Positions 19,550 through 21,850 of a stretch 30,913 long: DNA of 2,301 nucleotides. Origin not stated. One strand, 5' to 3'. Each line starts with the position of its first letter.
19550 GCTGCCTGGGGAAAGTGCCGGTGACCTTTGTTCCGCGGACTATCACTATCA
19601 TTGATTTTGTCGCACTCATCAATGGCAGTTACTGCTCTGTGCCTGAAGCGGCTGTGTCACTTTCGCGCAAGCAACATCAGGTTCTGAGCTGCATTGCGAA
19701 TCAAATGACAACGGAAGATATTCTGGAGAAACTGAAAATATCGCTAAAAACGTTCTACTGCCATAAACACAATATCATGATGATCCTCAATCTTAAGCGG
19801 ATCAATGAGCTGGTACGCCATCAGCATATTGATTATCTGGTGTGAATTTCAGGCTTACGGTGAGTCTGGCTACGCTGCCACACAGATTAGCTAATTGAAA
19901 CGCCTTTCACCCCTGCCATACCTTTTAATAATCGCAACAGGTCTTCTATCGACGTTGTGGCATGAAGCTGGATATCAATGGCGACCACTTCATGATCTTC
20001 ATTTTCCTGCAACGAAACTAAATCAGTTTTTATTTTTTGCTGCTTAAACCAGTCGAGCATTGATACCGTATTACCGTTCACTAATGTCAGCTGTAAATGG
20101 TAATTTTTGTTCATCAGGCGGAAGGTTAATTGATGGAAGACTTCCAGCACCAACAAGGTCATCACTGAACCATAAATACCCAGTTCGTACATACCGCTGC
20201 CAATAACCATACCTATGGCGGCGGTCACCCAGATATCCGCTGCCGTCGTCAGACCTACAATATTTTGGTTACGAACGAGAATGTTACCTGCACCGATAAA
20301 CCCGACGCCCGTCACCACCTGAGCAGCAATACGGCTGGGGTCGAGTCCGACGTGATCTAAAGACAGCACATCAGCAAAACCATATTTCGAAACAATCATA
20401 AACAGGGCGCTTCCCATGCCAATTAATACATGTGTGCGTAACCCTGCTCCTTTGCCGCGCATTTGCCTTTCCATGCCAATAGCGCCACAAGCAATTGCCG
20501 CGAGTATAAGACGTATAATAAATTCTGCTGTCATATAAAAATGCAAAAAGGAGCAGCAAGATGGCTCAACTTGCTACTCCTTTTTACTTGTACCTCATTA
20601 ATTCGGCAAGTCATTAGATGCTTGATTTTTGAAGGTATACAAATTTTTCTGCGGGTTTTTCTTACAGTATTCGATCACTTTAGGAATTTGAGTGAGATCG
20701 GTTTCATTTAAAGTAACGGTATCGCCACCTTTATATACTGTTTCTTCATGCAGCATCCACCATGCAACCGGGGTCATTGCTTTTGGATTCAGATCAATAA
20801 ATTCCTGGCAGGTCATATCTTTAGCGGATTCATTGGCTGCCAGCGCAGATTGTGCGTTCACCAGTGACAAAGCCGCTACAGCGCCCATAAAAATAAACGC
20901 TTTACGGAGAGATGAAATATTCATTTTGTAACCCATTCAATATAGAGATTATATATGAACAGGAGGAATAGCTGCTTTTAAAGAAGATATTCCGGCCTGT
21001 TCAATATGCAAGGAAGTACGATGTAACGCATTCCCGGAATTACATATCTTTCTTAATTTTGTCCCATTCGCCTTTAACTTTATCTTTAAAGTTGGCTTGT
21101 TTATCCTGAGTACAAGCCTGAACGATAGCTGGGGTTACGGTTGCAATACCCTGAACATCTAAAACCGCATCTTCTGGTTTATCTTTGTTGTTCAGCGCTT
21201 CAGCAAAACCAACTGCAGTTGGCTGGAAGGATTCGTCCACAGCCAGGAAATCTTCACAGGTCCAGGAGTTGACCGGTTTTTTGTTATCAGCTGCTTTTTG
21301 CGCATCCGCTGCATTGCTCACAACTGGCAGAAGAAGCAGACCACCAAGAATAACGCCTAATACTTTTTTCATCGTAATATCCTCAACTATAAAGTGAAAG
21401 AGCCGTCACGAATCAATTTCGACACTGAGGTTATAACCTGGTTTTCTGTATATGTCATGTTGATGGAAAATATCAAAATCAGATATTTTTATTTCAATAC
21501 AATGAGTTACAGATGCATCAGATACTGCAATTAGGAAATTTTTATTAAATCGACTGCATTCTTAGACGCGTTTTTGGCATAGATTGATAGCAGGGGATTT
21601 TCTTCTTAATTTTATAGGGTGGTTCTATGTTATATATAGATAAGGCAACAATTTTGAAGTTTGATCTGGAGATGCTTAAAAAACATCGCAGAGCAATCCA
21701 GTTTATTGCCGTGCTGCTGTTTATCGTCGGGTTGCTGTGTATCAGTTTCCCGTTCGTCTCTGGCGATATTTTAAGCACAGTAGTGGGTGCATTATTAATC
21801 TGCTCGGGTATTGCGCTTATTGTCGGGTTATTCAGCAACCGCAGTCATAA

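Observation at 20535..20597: hdeAB terminator hairpin abuts the yhiD start codon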

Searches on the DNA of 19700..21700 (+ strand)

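Call 5: search_dna_similar(query=window:19880-21400:+, collection=ecoli_genomes, mode=near, max_rows=30, rows=spread)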
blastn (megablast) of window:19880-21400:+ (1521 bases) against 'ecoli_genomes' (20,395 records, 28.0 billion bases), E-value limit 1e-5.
Records with a match: 5420; places in all: 5425; records where one place covers at least 80% of the query: 5410.
Genomes with a match: 5420 of 5426; with a place that covers at least 80% of the query: 5410. Places per genome that has any: lowest 1, median 1, highest 2. On chromosomes: 5425 places; on plasmids: 0.
Best place of each record, by identity: >=99% 3722; 95-99% 1698.
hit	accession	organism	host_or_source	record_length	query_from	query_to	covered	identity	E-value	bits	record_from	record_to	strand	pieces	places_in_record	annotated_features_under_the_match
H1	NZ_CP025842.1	Escherichia coli strain 720632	Homo sapiens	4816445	1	1521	100%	99.9%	0e+0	2804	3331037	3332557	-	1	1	yhiD: MgtC/SapB family protein | hdeA: acid-activated periplasmic chaperone HdeA | hdeB: acid-activated periplasmic chaperone HdeB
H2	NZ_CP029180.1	Escherichia coli strain H9Ecoli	Homo sapiens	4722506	1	1521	100%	99.8%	0e+0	2793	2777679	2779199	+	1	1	yhiD: MgtC/SapB family protein | hdeA: acid-activated periplasmic chaperone HdeA | hdeB: acid-activated periplasmic chaperone HdeB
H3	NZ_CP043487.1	Escherichia coli strain AQ15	missing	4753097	1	1521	100%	99.8%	0e+0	2793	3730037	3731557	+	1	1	yhiD: MgtC/SapB family protein | hdeA: acid-activated periplasmic chaperone HdeA | hdeB: acid-activated periplasmic chaperone HdeB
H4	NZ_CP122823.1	Escherichia coli strain ETEC1732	Sus scrofa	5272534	1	1521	100%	99.8%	0e+0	2793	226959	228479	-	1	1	yhiD: MgtC/SapB family protein | hdeA: acid-activated periplasmic chaperone HdeA | hdeB: acid-activated periplasmic chaperone HdeB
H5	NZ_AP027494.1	Escherichia coli strain LR-24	Homo sapiens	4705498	1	1521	100%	99.8%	0e+0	2793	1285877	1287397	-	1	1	yhiD: MgtC/SapB family protein | hdeA: acid-activated periplasmic chaperone HdeA | hdeB: acid-activated periplasmic chaperone HdeB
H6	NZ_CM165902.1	Escherichia coli strain N10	Homo sapiens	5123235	1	1521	100%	99.8%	0e+0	2793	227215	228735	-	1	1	yhiD: MgtC/SapB family protein | hdeA: acid-activated periplasmic chaperone HdeA | hdeB: acid-activated periplasmic chaperone HdeB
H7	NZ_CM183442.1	Escherichia coli strain BHUCD01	Homo sapiens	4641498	1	1521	100%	99.8%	0e+0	2793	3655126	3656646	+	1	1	yhiD: MgtC/SapB family protein | hdeA: acid-activated periplasmic chaperone HdeA | hdeB: acid-activated periplasmic chaperone HdeB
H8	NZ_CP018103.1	Escherichia coli strain MRSN352231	Homo sapiens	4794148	1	1521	100%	99.7%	0e+0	2787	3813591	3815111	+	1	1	yhiD: MgtC/SapB family protein | hdeA: acid-activated periplasmic chaperone HdeA | hdeB: acid-activated periplasmic chaperone HdeB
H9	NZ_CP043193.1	Escherichia coli O16:H48 strain PG20180063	mouse gut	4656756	1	1521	100%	99.7%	0e+0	2787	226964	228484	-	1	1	yhiD: MgtC/SapB family protein | hdeA: acid-activated periplasmic chaperone HdeA | hdeB: acid-activated periplasmic chaperone HdeB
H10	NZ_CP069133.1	Escherichia coli BW25113 strain BW25113 substr. CHXR2G20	not applicable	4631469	1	1521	100%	99.7%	0e+0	2787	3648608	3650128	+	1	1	yhiD: MgtC/SapB family protein | hdeA: acid-activated periplasmic chaperone HdeA | hdeB: acid-activated periplasmic chaperone HdeB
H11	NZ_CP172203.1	Escherichia coli strain GF161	chicken meat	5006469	1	1521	100%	99.7%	0e+0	2787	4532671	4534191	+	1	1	yhiD: MgtC/SapB family protein | hdeA: acid-activated periplasmic chaperone HdeA | hdeB: acid-activated periplasmic chaperone HdeB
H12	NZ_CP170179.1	Escherichia coli strain CDE2901-yvys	Hono sapiens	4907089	1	1521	100%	99.7%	0e+0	2787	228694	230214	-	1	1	yhiD: MgtC/SapB family protein | hdeA: acid-activated periplasmic chaperone HdeA | hdeB: acid-activated periplasmic chaperone HdeB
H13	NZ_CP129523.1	Escherichia coli strain YJX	misisng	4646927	1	1521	100%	99.7%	0e+0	2787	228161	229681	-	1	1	yhiD: MgtC/SapB family protein | hdeA: acid-activated periplasmic chaperone HdeA | hdeB: acid-activated periplasmic chaperone HdeB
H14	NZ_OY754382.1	Escherichia coli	-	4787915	1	1521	100%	99.7%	0e+0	2787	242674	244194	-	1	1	yhiD: MgtC/SapB family protein | hdeA: acid-activated periplasmic chaperone HdeA | hdeB: acid-activated periplasmic chaperone HdeB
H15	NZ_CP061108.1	Escherichia coli strain 1EC187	Homo sapiens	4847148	1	1521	100%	99.7%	0e+0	2782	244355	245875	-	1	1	yhiD: MgtC/SapB family protein | hdeA: acid-activated periplasmic chaperone HdeA | hdeB: acid-activated periplasmic chaperone HdeB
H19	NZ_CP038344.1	Escherichia coli O157:H7 strain Gim1-1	cattle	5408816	3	1521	100%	99.2%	0e+0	2739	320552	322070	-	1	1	yhiD: MgtC/SapB family protein | hdeA: acid-activated periplasmic chaperone HdeA | hdeB: acid-activated periplasmic chaperone HdeB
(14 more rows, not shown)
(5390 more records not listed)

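Call 27: search_dna_similar(query=window:20505-20625:+, collection=ecoli_genomes, mode=distant, max_rows=40, rows=spread)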
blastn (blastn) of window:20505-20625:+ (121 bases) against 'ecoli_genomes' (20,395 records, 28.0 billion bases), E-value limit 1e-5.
Records with a match: 5418; places in all: 5421; records where one place covers at least 80% of the query: 5415.
Genomes with a match: 5418 of 5426; with a place that covers at least 80% of the query: 5415. Places per genome that has any: lowest 1, median 1, highest 2. On chromosomes: 5421 places; on plasmids: 0.
Best place of each record, by identity: >=99% 4691; 95-99% 727.
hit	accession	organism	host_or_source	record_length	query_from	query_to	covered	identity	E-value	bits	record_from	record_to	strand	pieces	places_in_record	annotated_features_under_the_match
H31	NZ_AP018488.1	Escherichia coli O157:H7 strain PV15-279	Homo sapiens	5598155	1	121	100%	100.0%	2e-54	219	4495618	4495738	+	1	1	yhiD: MgtC/SapB family protein | hdeB: acid-activated periplasmic chaperone HdeB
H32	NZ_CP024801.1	Escherichia coli strain AMA1167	Homo sapiens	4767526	1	121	100%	100.0%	2e-54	219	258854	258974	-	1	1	yhiD: MgtC/SapB family protein | hdeB: acid-activated periplasmic chaperone HdeB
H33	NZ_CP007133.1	Escherichia coli O145:H28 str. RM12761 strain RM12761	ice cream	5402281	1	121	100%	100.0%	2e-54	219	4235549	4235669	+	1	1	yhiD: MgtC/SapB family protein | hdeB: acid-activated periplasmic chaperone HdeB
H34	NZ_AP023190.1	Escherichia coli strain TUM18530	Homo sapiens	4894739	1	121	100%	100.0%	2e-54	219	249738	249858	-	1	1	yhiD: MgtC/SapB family protein | hdeB: acid-activated periplasmic chaperone HdeB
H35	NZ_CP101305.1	Escherichia coli strain 2002-3211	Homo sapiens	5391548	1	121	100%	100.0%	2e-54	219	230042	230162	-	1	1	yhiD: MgtC/SapB family protein | hdeB: acid-activated periplasmic chaperone HdeB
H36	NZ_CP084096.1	Escherichia coli O78 strain 3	Homo sapiens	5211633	1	121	100%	100.0%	2e-54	219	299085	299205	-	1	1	yhiD: MgtC/SapB family protein | hdeB: acid-activated periplasmic chaperone HdeB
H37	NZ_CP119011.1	Escherichia coli strain CE0007a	Bos taurus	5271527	1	121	100%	100.0%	2e-54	219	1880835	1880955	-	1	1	yhiD: MgtC/SapB family protein | hdeB: acid-activated periplasmic chaperone HdeB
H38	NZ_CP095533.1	Escherichia coli strain GN02461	Homo sapiens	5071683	1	121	100%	100.0%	2e-54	219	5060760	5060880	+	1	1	yhiD: MgtC/SapB family protein | hdeB: acid-activated periplasmic chaperone HdeB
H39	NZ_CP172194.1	Escherichia coli strain GF66.1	chicken meat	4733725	1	121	100%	100.0%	2e-54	219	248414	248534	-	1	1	yhiD: MgtC/SapB family protein | hdeB: acid-activated periplasmic chaperone HdeB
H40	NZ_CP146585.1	Escherichia coli strain A1.S1.160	Homo sapiens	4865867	1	121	100%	100.0%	2e-54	219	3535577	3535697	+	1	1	yhiD: MgtC/SapB family protein | hdeB: acid-activated periplasmic chaperone HdeB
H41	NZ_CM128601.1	Escherichia coli strain E300010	Homo sapiens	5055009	1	121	100%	100.0%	2e-54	219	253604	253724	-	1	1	yhiD: MgtC/SapB family protein | hdeB: acid-activated periplasmic chaperone HdeB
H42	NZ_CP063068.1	Escherichia coli strain I2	missing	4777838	1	121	100%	100.0%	2e-54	219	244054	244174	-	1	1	yhiD: MgtC/SapB family protein | hdeB: acid-activated periplasmic chaperone HdeB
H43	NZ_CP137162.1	Escherichia coli strain YA-1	duck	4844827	1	121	100%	100.0%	2e-54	219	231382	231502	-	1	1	yhiD: MgtC/SapB family protein | hdeB: acid-activated periplasmic chaperone HdeB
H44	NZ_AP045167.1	Escherichia coli strain JNEC-KY171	Homo sapiens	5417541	1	121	100%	100.0%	2e-54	219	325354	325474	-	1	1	yhiD: MgtC/SapB family protein | hdeB: acid-activated periplasmic chaperone HdeB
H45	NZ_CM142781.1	Escherichia coli strain GPEC1292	chicken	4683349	1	121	100%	100.0%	2e-54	219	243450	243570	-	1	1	yhiD: MgtC/SapB family protein | hdeB: acid-activated periplasmic chaperone HdeB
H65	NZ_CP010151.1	Escherichia coli strain D8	dog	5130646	1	121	100%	98.3%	1e-51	210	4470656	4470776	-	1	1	yhiD: MgtC/SapB family protein | hdeB: acid-activated periplasmic chaperone HdeB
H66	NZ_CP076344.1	Escherichia coli strain AVS0096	river water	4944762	1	121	100%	98.3%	1e-51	210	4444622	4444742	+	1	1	yhiD: MgtC/SapB family protein | hdeB: acid-activated periplasmic chaperone HdeB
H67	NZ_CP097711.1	Escherichia coli strain MS1737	Chicken blood (Gallus gallus)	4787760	1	121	100%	98.3%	1e-51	210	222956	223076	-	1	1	yhiD: MgtC/SapB family protein | hdeB: acid-activated periplasmic chaperone HdeB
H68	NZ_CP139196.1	Escherichia coli strain GN25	night heron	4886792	1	121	100%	98.3%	1e-51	210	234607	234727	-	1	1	yhiD: MgtC/SapB family protein | hdeB: acid-activated periplasmic chaperone HdeB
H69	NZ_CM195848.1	Escherichia coli strain MEC2025-PR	Homo sapiens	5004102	1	121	100%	98.3%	1e-51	210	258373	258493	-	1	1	yhiD: MgtC/SapB family protein | hdeB: acid-activated periplasmic chaperone HdeB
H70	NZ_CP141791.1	Escherichia coli strain BHD6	duck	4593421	31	121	75%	98.9%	2e-36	160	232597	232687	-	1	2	hdeB: acid-activated periplasmic chaperone HdeB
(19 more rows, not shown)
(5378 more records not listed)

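Call 40: get_annotated_region(hit=H65, flank=0)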
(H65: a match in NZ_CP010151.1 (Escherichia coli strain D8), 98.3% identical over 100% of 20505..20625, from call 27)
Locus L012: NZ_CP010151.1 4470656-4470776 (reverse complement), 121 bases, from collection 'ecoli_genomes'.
description: Escherichia coli strain D8 chromosome, complete genome
organism: Escherichia coli strain D8 (NCBI taxid 562)
replicon: chromosome; assembly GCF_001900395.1
host: dog; source: -; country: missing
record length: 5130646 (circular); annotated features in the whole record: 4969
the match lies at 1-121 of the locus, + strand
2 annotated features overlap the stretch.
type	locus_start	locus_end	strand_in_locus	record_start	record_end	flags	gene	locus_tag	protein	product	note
CDS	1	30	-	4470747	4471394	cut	yhiD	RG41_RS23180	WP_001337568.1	MgtC/SapB family protein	-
CDS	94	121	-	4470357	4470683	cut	hdeB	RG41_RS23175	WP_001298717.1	acid-activated periplasmic chaperone HdeB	-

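Call 41: get_annotated_region(hit=H66, flank=0)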
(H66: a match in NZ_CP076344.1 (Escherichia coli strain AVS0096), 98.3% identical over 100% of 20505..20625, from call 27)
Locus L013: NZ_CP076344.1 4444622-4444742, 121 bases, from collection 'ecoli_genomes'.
description: Escherichia coli strain AVS0096 chromosome, complete genome
organism: Escherichia coli strain AVS0096 (NCBI taxid 562)
replicon: chromosome; assembly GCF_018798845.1
host: -; source: river water; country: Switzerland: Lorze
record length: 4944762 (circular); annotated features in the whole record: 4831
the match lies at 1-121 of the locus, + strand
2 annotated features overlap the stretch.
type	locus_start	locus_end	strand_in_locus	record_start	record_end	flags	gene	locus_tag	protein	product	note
CDS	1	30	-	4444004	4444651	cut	yhiD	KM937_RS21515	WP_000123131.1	MgtC/SapB family protein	-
CDS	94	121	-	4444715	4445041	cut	hdeB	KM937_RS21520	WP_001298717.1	acid-activated periplasmic chaperone HdeB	-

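Call 42: get_annotated_region(hit=H67, flank=0)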
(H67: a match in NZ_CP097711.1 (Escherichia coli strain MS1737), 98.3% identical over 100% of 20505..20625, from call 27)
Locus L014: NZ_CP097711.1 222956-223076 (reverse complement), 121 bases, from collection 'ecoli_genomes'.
description: Escherichia coli strain MS1737 chromosome, complete genome
organism: Escherichia coli strain MS1737 (NCBI taxid 562)
replicon: chromosome; assembly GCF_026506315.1
host: -; source: Chicken blood (Gallus gallus); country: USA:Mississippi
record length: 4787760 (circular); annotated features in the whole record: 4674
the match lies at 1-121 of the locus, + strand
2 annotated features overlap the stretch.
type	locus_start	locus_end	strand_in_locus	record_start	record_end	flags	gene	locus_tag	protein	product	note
CDS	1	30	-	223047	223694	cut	yhiD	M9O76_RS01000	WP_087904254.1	MgtC/SapB family protein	-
CDS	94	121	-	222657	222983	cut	hdeB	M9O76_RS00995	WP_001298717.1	acid-activated periplasmic chaperone HdeB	-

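Call 43: get_annotated_region(hit=H68, flank=0)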
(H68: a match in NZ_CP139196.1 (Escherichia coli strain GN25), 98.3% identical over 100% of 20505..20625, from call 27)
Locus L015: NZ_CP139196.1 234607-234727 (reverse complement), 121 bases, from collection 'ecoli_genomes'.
description: Escherichia coli strain GN25 chromosome, complete genome
organism: Escherichia coli strain GN25 (NCBI taxid 562)
replicon: chromosome; assembly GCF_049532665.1
host: night heron; source: feces; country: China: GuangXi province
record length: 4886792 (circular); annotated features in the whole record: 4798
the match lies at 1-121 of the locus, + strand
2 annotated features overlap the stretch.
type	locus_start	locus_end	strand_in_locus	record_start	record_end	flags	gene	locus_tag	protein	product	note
CDS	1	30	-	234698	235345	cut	yhiD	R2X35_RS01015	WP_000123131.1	MgtC/SapB family protein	-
CDS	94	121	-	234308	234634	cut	hdeB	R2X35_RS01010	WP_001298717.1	acid-activated periplasmic chaperone HdeB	-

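Call 44: get_annotated_region(hit=H69, flank=0)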
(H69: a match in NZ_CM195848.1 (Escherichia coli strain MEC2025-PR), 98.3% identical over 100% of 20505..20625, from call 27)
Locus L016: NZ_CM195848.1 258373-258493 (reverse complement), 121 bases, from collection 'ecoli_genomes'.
description: Escherichia coli strain MEC2025-PR chromosome, whole genome shotgun sequence
organism: Escherichia coli strain MEC2025-PR (NCBI taxid 562)
replicon: chromosome; assembly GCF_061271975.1
host: Homo sapiens; source: feces; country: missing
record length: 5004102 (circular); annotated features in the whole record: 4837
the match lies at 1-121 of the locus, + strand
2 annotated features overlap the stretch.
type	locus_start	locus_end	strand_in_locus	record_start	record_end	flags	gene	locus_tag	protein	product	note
CDS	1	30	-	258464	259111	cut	yhiD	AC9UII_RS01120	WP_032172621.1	MgtC/SapB family protein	-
CDS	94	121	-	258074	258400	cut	hdeB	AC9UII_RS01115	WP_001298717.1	acid-activated periplasmic chaperone HdeB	-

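Call 45: get_annotated_region(hit=H70, flank=1500)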
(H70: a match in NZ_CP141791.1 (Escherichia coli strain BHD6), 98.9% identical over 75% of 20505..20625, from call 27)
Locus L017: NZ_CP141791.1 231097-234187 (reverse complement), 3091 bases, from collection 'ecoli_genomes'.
description: Escherichia coli strain BHD6 chromosome, complete genome
organism: Escherichia coli strain BHD6 (NCBI taxid 562)
replicon: chromosome; assembly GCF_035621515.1
host: duck; source: fece; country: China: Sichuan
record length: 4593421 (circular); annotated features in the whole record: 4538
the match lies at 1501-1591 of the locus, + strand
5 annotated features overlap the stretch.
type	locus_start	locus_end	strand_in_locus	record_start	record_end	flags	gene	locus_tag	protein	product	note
CDS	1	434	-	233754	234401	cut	yhiD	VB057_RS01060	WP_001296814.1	MgtC/SapB family protein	-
CDS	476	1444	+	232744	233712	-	-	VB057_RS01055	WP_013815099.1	IS5-like element IS903B family transposase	-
CDS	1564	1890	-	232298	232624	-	hdeB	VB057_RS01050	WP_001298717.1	acid-activated periplasmic chaperone HdeB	-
CDS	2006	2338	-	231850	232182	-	hdeA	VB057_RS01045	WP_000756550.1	acid-activated periplasmic chaperone HdeA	-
CDS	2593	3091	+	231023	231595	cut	hdeD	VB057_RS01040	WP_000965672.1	acid-resistance protein HdeD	-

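Call 48: search_rna_families(source=window, start=19700, end=21700, threshold=evalue, max_evalue=1)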
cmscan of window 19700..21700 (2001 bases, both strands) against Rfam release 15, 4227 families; matches with E-value up to 1: 3.
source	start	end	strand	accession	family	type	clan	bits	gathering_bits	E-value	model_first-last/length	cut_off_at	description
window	20541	20585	-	RF04343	Plastid-psbA-2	Cis-reg;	CL00153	23.8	55.8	0.14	1-60/60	no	Plastid-psbA-2 3UTR RNA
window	20544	20586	-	RF01939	mir-761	Gene; miRNA;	-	23.5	82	0.076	1-65/65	no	mir-761 microRNA precursor family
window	20544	20586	+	RF01939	mir-761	Gene; miRNA;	-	23.4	82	0.082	1-65/65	no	mir-761 microRNA precursor family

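Call 59: get_annotated_region(hit=H19, flank=3500)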
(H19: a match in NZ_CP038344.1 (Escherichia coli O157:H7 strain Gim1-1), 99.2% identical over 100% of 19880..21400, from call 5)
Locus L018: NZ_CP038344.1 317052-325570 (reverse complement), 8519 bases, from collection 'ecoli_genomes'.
description: Escherichia coli O157:H7 strain Gim1-1 chromosome, complete genome
organism: Escherichia coli O157:H7 strain Gim1-1 (NCBI taxid 83334)
replicon: chromosome; assembly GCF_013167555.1
host: cattle; source: cattle feces; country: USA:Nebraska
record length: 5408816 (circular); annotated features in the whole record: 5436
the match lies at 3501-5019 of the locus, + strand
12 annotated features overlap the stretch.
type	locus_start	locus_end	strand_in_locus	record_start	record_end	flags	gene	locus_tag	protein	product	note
CDS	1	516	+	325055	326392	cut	hutW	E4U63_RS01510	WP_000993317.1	heme anaerobic degradation radical SAM methyltransferase ChuW/HutW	-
CDS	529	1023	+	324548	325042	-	hutX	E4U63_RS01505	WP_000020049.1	heme utilization cystosolic carrier protein HutX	-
CDS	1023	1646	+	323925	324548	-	chuY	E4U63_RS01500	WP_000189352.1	anaerobilin reductase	-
CDS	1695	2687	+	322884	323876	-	shuU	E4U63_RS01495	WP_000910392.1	heme ABC transporter permease ShuU/ChuU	-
CDS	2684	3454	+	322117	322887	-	-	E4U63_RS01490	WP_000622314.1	heme ABC transporter ATP-binding protein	-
CDS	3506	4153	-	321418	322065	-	yhiD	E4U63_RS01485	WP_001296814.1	MgtC/SapB family protein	-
CDS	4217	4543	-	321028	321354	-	hdeB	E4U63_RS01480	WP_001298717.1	acid-activated periplasmic chaperone HdeB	-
CDS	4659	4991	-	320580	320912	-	hdeA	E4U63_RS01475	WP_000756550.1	acid-activated periplasmic chaperone HdeA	-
CDS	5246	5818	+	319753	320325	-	hdeD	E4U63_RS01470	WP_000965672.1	acid-resistance protein HdeD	-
CDS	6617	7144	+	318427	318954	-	gadE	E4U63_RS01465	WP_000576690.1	acid resistance transcriptional activator GadE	-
CDS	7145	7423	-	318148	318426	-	-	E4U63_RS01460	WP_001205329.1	hypothetical protein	-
CDS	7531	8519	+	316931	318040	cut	mdtE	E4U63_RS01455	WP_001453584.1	multidrug transporter subunit MdtE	-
